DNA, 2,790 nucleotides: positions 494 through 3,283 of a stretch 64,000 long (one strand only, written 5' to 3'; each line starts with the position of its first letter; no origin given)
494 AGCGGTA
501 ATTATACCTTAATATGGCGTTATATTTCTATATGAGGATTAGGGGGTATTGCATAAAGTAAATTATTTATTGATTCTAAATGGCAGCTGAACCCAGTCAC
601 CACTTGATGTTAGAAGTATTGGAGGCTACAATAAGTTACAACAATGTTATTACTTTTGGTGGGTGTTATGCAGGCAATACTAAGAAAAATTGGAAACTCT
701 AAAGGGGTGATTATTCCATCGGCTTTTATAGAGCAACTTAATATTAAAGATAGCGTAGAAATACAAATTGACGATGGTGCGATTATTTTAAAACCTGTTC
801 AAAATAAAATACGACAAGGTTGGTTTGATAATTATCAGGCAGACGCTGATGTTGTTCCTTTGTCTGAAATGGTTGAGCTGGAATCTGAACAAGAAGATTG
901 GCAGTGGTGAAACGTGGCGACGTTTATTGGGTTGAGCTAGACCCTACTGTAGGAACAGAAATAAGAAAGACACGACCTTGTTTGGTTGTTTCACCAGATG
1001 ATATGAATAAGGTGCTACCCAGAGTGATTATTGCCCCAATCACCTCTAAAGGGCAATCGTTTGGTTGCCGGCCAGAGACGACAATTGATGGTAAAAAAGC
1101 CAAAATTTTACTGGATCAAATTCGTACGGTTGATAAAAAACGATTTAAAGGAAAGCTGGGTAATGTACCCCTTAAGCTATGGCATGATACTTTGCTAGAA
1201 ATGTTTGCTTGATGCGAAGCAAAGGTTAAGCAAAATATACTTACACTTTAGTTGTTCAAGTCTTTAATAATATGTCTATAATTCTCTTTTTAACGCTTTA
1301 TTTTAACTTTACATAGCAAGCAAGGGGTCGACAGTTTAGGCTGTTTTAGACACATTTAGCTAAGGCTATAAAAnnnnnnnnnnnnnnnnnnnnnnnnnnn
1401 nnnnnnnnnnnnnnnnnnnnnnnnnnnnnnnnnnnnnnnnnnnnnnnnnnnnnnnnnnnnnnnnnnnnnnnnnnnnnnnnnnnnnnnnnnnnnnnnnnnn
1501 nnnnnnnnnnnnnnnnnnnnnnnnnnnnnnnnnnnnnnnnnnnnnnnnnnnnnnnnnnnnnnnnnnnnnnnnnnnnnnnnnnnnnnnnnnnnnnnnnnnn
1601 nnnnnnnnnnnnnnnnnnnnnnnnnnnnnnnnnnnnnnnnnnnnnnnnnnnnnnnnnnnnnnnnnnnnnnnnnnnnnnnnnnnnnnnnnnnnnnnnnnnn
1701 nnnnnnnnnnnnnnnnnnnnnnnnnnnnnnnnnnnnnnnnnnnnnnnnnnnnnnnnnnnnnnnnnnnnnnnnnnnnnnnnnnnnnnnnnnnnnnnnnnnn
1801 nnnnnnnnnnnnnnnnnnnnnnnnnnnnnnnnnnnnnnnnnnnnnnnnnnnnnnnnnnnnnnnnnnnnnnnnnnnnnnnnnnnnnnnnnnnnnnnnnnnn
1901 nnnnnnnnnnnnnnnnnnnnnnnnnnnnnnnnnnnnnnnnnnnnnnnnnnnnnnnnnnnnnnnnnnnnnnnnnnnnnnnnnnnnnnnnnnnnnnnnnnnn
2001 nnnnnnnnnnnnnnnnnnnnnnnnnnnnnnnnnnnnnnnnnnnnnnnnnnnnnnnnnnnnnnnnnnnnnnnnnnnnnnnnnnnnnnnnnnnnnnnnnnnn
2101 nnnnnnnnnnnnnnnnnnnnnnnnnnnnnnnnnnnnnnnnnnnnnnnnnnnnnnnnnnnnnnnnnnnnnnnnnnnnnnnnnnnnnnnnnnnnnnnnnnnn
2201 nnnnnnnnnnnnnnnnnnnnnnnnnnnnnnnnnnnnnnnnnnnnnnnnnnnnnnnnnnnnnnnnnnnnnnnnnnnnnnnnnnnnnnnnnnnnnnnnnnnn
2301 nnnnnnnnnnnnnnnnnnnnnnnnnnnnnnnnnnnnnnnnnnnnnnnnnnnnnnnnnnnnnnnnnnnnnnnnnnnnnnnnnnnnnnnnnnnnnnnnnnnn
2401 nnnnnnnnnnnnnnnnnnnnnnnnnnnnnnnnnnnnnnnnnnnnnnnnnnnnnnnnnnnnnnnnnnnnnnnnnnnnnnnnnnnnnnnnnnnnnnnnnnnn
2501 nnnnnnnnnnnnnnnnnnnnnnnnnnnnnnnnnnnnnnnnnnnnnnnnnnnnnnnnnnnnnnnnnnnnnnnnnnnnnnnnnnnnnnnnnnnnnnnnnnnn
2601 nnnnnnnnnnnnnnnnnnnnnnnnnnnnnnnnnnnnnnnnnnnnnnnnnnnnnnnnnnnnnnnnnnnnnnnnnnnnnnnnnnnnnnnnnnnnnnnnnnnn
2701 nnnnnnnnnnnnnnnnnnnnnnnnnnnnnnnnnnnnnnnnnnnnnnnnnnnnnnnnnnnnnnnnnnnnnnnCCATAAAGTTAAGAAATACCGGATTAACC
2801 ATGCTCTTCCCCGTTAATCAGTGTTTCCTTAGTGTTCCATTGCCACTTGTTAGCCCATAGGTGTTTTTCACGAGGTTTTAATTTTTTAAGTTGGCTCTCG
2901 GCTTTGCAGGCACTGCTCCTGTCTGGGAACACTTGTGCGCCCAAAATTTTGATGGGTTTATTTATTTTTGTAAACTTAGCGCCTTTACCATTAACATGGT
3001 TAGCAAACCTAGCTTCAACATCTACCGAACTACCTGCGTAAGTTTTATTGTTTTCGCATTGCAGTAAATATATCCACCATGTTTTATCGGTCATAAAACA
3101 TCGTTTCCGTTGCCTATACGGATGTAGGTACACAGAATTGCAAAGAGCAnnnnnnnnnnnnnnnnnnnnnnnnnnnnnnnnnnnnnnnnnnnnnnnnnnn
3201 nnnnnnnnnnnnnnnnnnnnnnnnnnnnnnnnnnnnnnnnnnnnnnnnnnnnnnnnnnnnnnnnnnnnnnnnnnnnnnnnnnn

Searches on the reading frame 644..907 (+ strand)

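Call 27: search_protein_families(library=pfam, proteins=[window:644-907:+], max_evalue=0.001)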
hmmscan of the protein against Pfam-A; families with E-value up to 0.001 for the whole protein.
window:644-907:+ (88 aa): 1 family
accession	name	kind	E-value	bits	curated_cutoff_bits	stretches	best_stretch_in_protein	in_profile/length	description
PF04014.23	MazE_antitoxin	-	9.3e-11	41.9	24.7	1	14-55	2-46/48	Antidote-toxin recognition MazE, bacterial antitoxin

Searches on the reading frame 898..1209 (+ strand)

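Call 27: search_protein_families(library=pfam, proteins=[window:898-1209:+], max_evalue=0.001)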
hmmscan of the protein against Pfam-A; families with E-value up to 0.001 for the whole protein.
window:898-1209:+ (104 aa): 1 family
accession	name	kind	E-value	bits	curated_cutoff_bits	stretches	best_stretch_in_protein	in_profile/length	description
PF02452.23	PemK_toxin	-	9.7e-27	93.8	23.1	1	5-94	1-97/109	PemK-like, MazF-like toxin of type II toxin-antitoxin system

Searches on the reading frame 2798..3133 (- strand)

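Call 49: search_protein_families(library=pfam, proteins=[window:2798-3133:-], max_evalue=1e-8)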
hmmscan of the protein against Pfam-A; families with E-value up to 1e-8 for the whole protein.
window:2798-3133:- (112 aa): 1 family
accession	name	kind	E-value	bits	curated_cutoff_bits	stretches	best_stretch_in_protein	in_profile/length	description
PF01541.30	GIY-YIG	-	2.2e-14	53.9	22.6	1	19-87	2-73/78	GIY-YIG catalytic domain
